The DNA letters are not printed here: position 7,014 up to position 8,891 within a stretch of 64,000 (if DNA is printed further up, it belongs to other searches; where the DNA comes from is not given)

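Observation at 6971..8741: TPP riboswitch controlling a lone family-5 (Opp/Dpp/Nik-type) solute-binding protein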

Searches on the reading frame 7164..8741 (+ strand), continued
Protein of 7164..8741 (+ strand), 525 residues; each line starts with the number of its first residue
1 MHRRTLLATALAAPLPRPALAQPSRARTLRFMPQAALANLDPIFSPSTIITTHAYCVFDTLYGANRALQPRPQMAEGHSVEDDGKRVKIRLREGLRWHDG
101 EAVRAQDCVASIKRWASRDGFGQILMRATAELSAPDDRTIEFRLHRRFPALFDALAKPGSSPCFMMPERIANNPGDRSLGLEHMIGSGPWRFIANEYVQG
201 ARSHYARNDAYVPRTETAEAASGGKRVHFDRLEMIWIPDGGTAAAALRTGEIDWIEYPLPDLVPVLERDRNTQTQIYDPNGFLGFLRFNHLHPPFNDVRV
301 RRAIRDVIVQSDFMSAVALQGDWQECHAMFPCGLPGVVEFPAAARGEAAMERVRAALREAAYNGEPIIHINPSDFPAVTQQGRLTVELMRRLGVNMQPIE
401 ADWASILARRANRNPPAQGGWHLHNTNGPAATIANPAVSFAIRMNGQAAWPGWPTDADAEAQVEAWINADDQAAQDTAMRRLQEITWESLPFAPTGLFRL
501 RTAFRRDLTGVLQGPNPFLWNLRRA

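Call 28: find_encoding_contigs(protein=P0097, flank=10000, max_places=2)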
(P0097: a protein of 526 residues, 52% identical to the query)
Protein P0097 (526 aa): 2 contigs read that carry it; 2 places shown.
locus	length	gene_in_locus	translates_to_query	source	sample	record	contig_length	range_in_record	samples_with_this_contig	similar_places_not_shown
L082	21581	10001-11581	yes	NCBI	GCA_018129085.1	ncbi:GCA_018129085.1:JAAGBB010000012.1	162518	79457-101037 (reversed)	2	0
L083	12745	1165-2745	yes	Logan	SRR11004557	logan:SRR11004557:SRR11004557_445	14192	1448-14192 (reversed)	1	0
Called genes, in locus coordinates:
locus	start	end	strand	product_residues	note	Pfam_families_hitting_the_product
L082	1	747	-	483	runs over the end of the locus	-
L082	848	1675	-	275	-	PF01261:AP_endonuc_2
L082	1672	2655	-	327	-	PF00389:2-Hacid_dh, PF02826:2-Hacid_dh_C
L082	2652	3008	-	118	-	PF13560:HTH_31, PF01381:HTH_3, PF12844:HTH_19, PF13413:HTH_25 (weak)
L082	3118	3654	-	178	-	PF01713:Smr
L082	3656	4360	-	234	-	PF02589:LUD_dom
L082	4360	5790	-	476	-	PF02589:LUD_dom, PF13187:Fer4_9 (faint), PF00037:Fer4 (faint), PF13183:Fer4_8, PF12838:Fer4_7 (faint), PF13534:Fer4_17 (faint)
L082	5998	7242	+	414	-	PF00561:Abhydrolase_1, PF12697:Abhydrolase_6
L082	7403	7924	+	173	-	PF02469:Fasciclin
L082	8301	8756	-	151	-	PF03653:UPF0093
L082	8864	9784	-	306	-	PF03401:TctC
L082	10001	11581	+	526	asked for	PF00496:SBP_bac_5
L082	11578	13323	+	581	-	PF00732:GMC_oxred_N, PF05834:Lycopene_cycl (weak), PF05199:GMC_oxred_C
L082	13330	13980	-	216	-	PF00702:Hydrolase, PF13344:Hydrolase_6 (faint), PF13419:HAD_2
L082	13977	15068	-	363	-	PF00762:Ferrochelatase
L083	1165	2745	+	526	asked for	PF00496:SBP_bac_5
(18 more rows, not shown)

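Call 29: find_encoding_contigs(protein=P0021, flank=10000, max_places=1)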
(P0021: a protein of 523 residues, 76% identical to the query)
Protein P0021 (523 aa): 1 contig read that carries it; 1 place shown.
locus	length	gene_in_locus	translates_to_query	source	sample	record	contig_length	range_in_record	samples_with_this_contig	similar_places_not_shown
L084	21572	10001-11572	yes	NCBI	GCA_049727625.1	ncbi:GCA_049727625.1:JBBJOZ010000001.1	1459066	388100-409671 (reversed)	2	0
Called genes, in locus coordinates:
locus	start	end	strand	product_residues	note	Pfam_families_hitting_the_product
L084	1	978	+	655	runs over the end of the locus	PF01578:Cytochrom_C_asm, PF16327:CcmF_C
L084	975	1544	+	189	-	PF00578:AhpC-TSA, PF08534:Redoxin, PF13905:Thioredoxin_8 (faint)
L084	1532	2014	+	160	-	PF03918:CcmH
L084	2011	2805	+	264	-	-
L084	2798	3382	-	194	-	PF12804:NTP_transf_3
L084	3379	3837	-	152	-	-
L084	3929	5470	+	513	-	PF02776:TPP_enzyme_N, PF02775:TPP_enzyme_C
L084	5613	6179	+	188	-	PF10755:DUF2585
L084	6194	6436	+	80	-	-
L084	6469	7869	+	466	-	PF06965:Na_H_antiport_1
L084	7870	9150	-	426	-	PF06808:DctM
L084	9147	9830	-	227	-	PF04290:DctQ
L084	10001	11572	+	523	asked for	PF00496:SBP_bac_5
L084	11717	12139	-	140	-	PF09361:Phasin_2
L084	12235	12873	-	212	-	PF00440:TetR_N (weak)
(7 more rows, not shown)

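Call 30: find_encoding_contigs(protein=P0089, flank=10000, max_places=1)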
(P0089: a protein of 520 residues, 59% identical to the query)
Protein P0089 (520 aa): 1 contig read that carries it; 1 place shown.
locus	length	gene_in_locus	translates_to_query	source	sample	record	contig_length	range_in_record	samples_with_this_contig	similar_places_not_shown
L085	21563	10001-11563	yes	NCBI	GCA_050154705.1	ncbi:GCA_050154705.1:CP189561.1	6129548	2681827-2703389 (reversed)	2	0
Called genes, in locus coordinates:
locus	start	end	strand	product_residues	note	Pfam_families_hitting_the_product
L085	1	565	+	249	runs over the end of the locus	PF00106:adh_short, PF08659:KR (weak), PF13561:adh_short_C2, PF23441:SDR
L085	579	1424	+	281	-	PF01557:FAA_hydrolase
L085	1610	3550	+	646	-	PF00009:GTP_EFTU, PF01926:MMR_HSR1 (weak), PF13555:AAA_29 (faint), PF14492:EFG_III, PF03764:EFG_IV, PF00679:EFG_C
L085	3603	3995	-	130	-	PF11533:AtzH-like, PF14534:DUF4440 (weak)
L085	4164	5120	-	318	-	PF00106:adh_short, PF08659:KR, PF13561:adh_short_C2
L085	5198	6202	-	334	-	PF03401:TctC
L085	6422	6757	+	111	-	-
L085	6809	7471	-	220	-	PF08239:SH3_3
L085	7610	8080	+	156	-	PF01724:DUF29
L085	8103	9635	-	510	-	PF08666:SAF, PF04295:GD_AH_second, PF20629:GD_AH_C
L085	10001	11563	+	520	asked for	PF00496:SBP_bac_5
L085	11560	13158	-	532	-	-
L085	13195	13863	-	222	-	PF02622:DUF179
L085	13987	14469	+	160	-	PF00578:AhpC-TSA, PF08534:Redoxin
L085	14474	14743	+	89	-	-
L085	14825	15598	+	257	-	PF00106:adh_short, PF08659:KR (weak), PF13561:adh_short_C2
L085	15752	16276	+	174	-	PF13628:DUF4142, PF03713:DUF305 (faint)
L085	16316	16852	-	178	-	PF06210:DUF1003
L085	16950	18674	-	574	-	PF01494:FAD_binding_3 (faint), PF01946:Thi4 (weak), PF00890:FAD_binding_2 (weak), PF01266:DAO (faint), PF07992:Pyr_redox_2 (faint), PF13450:NAD_binding_8 (weak), PF21162:ETFQO_UQ-bd, PF05187:Fer4_ETF_QO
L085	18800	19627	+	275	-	PF03167:UDG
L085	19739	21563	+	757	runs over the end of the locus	PF01464:SLT, PF27553:SLT_superhelical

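Call 31: find_encoding_contigs(protein=P0074, flank=10000, max_places=1)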
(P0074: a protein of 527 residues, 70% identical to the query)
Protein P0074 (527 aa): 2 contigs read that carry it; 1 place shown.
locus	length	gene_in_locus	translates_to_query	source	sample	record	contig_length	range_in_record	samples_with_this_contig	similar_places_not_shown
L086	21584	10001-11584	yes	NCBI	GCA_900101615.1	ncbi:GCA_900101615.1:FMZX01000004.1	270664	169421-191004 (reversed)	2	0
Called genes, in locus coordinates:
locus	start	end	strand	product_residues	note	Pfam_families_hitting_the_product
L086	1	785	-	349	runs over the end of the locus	PF00535:Glycos_transf_2, PF10111:Glyco_tranf_2_2, PF13641:Glyco_tranf_2_3 (weak)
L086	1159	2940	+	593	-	PF00069:Pkinase, PF07714:PK_Tyr_Ser-Thr, PF01636:APH (faint)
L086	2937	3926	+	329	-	PF02493:MORN (weak)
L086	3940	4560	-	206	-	PF01243:PNPOx_N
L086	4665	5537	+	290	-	PF00126:HTH_1, PF03466:LysR_substrate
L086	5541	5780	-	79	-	PF00158:Sigma54_activat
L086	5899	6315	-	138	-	PF01627:Hpt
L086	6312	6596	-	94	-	-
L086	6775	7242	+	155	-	PF00692:dUTPase, PF22769:DCD (faint)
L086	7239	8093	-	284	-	PF02668:TauD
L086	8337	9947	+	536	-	-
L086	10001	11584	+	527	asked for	PF00496:SBP_bac_5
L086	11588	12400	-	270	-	PF08904:EipB_like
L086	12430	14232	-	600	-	PF01336:tRNA_anti-codon, PF00152:tRNA-synt_2, PF02938:GAD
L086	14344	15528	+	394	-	PF01612:DNA_pol_A_exo1, PF00570:HRDC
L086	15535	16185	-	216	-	-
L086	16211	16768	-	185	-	PF05014:Nuc_deoxyrib_tr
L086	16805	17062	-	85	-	-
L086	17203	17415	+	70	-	PF11154:DUF2934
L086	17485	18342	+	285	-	PF00753:Lactamase_B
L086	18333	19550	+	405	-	PF07690:MFS_1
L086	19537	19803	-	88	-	-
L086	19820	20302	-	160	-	PF00578:AhpC-TSA, PF08534:Redoxin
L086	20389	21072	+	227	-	PF02622:DUF179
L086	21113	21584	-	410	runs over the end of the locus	PF00083:Sugar_tr, PF07690:MFS_1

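Call 32: find_encoding_contigs(protein=P0083, flank=10000, max_places=1)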
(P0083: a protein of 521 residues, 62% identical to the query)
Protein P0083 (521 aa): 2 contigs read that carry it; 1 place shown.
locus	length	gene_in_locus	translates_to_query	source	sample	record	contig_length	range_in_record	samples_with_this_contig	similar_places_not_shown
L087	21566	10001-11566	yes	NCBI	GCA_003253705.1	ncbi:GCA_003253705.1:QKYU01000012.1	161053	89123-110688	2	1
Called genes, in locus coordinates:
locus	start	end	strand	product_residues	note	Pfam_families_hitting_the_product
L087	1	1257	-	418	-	PF02653:BPD_transp_2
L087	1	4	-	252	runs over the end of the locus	PF00005:ABC_tran, PF02463:SMC_N (faint), PF13304:AAA_21 (faint)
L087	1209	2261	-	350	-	PF00532:Peripla_BP_1, PF13407:Peripla_BP_4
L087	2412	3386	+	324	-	PF01545:Cation_efflux, PF16916:ZT_dimer (weak)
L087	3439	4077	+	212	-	PF00300:His_Phos_1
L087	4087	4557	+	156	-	-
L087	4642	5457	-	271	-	PF00581:Rhodanese (weak), PF09828:ChrB_C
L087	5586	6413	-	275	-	PF00248:Aldo_ket_red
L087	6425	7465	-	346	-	PF24807:WD40_CDC20-Fz (faint), PF24814:WD40_Prp19 (weak), PF25174:Beta-prop_THOC3, PF24817:WD40_WDHD1_1st (weak), PF25175:Beta-prop_WDR5 (weak), PF23381:Beta-prop_IFT122_1st, PF23414:Beta-prop_EML_2 (weak), PF25173:Beta-prop_WDR3_1st (weak), +4 more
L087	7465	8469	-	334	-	PF02492:cobW, PF03193:RsgA_GTPase (faint), PF07683:CobW_C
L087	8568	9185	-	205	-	-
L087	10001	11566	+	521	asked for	PF00496:SBP_bac_5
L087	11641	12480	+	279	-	-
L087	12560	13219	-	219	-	PF02622:DUF179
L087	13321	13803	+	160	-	PF00578:AhpC-TSA, PF08534:Redoxin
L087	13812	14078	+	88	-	-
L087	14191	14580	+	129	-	-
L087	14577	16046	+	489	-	PF00989:PAS (weak), PF08448:PAS_4, PF08447:PAS_3, PF07536:HWE_HK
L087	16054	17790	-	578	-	PF01202:SKI, PF13238:AAA_18 (weak), PF00465:Fe-ADH (weak), PF13685:Fe-ADH_2 (weak), PF01761:DHQ_synthase, PF24621:DHQS_C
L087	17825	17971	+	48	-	-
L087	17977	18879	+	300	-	PF02899:Phage_int_SAM_1, PF00589:Phage_integrase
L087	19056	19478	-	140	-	PF07366:SnoaL, PF13577:SnoaL_4 (weak), PF12680:SnoaL_2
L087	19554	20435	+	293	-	PF02091:tRNA-synt_2e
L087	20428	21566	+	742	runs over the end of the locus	PF02092:tRNA_synt_2f, PF05746:DALR_1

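Call 37: search_protein_families(library=pfam, proteins=[L086:8337-9947:+, L085:11560-13158:-, L087:11641-12480:+], max_evalue=0.1)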
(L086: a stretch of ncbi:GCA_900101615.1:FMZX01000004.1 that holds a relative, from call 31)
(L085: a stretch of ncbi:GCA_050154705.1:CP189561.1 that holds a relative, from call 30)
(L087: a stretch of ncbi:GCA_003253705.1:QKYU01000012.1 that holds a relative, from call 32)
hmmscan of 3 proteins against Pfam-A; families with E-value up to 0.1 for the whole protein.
L086:8337-9947:+ (536 aa): 0 families

L085:11560-13158:- (532 aa): 2 families
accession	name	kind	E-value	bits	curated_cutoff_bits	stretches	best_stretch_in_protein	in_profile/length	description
PF00561.26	Abhydrolase_1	-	0.00075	19.7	25.8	1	258-308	12-66/245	alpha/beta hydrolase fold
PF12146.15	Hydrolase_4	-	0.0045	16.7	27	0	264-293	23-52/239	Serine aminopeptidase, S33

L087:11641-12480:+ (279 aa): 0 families

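Call 44: search_solved_structures(query=A1, max_evalue=0.00001)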
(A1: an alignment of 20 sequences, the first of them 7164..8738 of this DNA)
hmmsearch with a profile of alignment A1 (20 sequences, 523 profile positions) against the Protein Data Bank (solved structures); distinct sequences matched with E-value up to 0.00001: 84 (the best 60 are shown).
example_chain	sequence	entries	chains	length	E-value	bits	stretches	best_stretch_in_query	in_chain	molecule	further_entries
8vdx_A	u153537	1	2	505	1.1e-168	565.3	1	28-509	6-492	bacterial extracellular solute-binding protein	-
1uqw_A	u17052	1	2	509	4.8e-36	127.7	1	34-509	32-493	PUTATIVE BINDING PROTEIN YLIB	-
6hlx_A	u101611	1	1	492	9.9e-31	110.1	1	29-407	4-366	AgaA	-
4wed_A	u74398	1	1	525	1.9e-26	96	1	2-366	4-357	ABC transporter, periplasmic solute-binding protein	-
2wok_A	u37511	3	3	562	1.7e-25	92.9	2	133-493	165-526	CLAVULANIC ACID BIOSYNTHESIS OLIGOPEPTIDE BINDING PROTEIN 2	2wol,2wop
8z1z_F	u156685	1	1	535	2.8e-25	92.1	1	15-419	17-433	Dipeptide-binding protein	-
8z1y_F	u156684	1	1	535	2.9e-25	92.1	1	15-419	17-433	Dipeptide-binding protein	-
2noo_A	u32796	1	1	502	4.8e-24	88.1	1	56-500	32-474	Nickel-binding periplasmic protein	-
1dpe_A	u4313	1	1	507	9.2e-24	87.2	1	71-419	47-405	DIPEPTIDE-BINDING PROTEIN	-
1dpp_A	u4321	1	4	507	9.9e-24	87.1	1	70-419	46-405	DIPEPTIDE BINDING PROTEIN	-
7kz8_A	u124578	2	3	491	1.3e-23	86.6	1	34-511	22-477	Peptide/nickel transport system substrate-binding protein AapF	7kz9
4qfk_H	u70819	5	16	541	3.2e-23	85.4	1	223-513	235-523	ABC transporter periplasmic peptide-binding protein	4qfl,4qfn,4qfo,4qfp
8are_A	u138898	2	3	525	3.8e-23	85.1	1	132-510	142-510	Oligopeptide-binding protein OppA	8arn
3tpa_A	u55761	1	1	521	4.4e-23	84.9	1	49-513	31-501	Heme-binding protein A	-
5u4o_A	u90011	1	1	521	6.4e-23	84.4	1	37-513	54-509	ABC transporter substrate-binding protein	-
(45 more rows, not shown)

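Call 45: search_solved_structures(query=window:7164-8738:+, max_evalue=1e-30, show_alignments=1)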
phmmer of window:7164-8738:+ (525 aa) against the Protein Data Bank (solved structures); distinct sequences matched with E-value up to 1e-30: 1.
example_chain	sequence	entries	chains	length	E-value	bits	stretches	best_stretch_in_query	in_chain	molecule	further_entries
8vdx_A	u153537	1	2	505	1.7e-106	360.1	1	28-505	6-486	bacterial extracellular solute-binding protein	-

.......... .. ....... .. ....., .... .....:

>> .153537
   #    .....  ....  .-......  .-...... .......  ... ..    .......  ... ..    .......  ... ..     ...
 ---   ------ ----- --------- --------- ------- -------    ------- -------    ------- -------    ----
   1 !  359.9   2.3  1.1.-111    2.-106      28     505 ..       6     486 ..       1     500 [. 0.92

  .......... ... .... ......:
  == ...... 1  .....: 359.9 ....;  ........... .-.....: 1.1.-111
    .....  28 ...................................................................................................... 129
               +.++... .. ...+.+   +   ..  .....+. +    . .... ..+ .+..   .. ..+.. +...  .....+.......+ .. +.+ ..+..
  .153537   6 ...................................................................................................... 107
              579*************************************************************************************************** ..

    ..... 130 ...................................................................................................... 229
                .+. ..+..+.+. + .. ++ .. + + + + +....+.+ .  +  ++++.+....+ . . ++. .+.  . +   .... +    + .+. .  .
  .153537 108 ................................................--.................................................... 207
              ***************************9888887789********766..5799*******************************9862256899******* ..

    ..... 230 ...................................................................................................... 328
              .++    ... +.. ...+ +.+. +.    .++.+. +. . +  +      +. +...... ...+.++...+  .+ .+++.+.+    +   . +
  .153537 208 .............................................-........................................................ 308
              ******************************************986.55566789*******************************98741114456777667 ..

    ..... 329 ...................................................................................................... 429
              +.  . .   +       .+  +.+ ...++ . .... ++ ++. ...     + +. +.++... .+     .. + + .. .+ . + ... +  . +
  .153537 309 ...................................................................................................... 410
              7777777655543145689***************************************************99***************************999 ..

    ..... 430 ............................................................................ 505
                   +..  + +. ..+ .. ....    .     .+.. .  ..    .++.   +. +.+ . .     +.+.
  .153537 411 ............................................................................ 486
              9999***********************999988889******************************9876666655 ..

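Call 58: find_related_loci(query=window:7164-8738:+, collection=metagenome_contigs, flank=3000)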
Query window:7164-8738:+ (525 aa) in metagenome_contigs; peptide patterns used: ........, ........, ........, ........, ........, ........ (x = any residue, [..] = any of these).
82 stretches matched a pattern; 59 encode a relative of the query (tblastn E <= 1e-3); 57 distinct loci.
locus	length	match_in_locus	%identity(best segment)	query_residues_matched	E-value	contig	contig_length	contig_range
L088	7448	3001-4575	95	1-525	0e+0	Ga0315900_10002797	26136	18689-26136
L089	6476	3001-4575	95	1-525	0e+0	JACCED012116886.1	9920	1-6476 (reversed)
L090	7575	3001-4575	94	1-525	0e+0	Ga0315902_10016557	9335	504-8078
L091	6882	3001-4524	94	18-525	0e+0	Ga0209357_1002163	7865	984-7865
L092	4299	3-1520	95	20-525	0e+0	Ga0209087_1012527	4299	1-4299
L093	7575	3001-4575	93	1-525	0e+0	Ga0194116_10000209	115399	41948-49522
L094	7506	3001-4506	90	1-525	0e+0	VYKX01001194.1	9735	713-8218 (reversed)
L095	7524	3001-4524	85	17-524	0e+0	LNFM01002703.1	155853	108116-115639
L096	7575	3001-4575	83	1-525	0e+0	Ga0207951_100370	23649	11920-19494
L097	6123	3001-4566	84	1-525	0e+0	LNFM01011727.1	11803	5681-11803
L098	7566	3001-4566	84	1-525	0e+0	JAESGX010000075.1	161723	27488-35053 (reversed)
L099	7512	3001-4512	85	22-525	0e+0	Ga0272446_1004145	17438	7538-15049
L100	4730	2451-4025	82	1-525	0e+0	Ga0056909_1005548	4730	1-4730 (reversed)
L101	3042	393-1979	79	1-525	0e+0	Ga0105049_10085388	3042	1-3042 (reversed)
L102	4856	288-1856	78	1-524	0e+0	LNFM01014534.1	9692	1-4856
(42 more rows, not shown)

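Call 72: search_protein_families(library=pfam, proteins=[L041:4141-5799:+, L041:7554-8495:+, L041:8492-9418:+, L041:9415-10434:+, L041:10466-11518:+, L038:7635-8576:+, L038:9510-10502:+], max_evalue=0.00001)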
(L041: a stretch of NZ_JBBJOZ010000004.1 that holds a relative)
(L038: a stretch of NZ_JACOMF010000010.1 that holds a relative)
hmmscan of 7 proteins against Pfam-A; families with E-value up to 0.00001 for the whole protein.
L041:4141-5799:+ (552 aa): 1 family
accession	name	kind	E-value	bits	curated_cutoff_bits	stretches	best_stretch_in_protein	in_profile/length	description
PF00496.27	SBP_bac_5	-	1.1e-59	202.9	32.4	1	96-458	2-349/368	Bacterial extracellular solute-binding proteins, family 5 Middle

L041:7554-8495:+ (313 aa): 2 families
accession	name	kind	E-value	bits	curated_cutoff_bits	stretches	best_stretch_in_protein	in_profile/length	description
PF00528.27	BPD_transp_1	-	7.6e-43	146.8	26.4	1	113-312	1-183/184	Binding-protein-dependent transport system inner membrane component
PF19300.4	BPD_transp_1_N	-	2.3e-14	54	23.8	1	1-76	1-76/114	Binding-prot-dependent transport system membrane comp, N-term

L041:8492-9418:+ (308 aa): 1 family
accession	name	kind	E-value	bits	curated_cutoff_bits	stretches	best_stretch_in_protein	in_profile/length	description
PF00528.27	BPD_transp_1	-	3.9e-25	89.1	26.4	1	123-305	1-183/184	Binding-protein-dependent transport system inner membrane component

L041:9415-10434:+ (339 aa): 3 families
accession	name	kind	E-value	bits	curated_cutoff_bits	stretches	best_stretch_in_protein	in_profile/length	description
PF00005.33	ABC_tran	-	3.6e-32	112.3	25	1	29-187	2-137/137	ABC transporter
PF08352.17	oligo_HPY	-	8.3e-18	65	27.1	1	238-306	1-65/65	Oligopeptide/dipeptide transporter, C-terminal region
PF13304.12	AAA_21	-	3e-07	31.2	27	1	147-222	226-303/304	AAA domain, putative AbiEii toxin, Type IV TA system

L041:10466-11518:+ (350 aa): 2 families
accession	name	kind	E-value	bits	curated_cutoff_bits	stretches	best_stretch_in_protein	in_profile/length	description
PF00005.33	ABC_tran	-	2.2e-31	109.7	25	1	34-185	2-136/137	ABC transporter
PF08352.17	oligo_HPY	-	8.7e-20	71.3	27.1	1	237-302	1-65/65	Oligopeptide/dipeptide transporter, C-terminal region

L038:7635-8576:+ (313 aa): 2 families
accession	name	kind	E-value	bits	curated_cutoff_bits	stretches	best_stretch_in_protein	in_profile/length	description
PF00528.27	BPD_transp_1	-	5.5e-44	150.5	26.4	1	113-312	1-183/184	Binding-protein-dependent transport system inner membrane component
PF19300.4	BPD_transp_1_N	-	4.7e-17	62.7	23.8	1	1-78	1-78/114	Binding-prot-dependent transport system membrane comp, N-term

L038:9510-10502:+ (330 aa): 4 families
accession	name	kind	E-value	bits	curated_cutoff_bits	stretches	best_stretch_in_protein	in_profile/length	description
PF00005.33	ABC_tran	-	1.2e-32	113.8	25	1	24-182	2-137/137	ABC transporter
PF08352.17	oligo_HPY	-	3.7e-16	59.7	27.1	1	233-301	1-65/65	Oligopeptide/dipeptide transporter, C-terminal region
PF13304.12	AAA_21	-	3.2e-07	31.1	27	1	149-217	233-303/304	AAA domain, putative AbiEii toxin, Type IV TA system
PF02463.25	SMC_N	-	4.9e-06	26.6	40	1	35-229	26-213/220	RecF/RecN/SMC N terminal domain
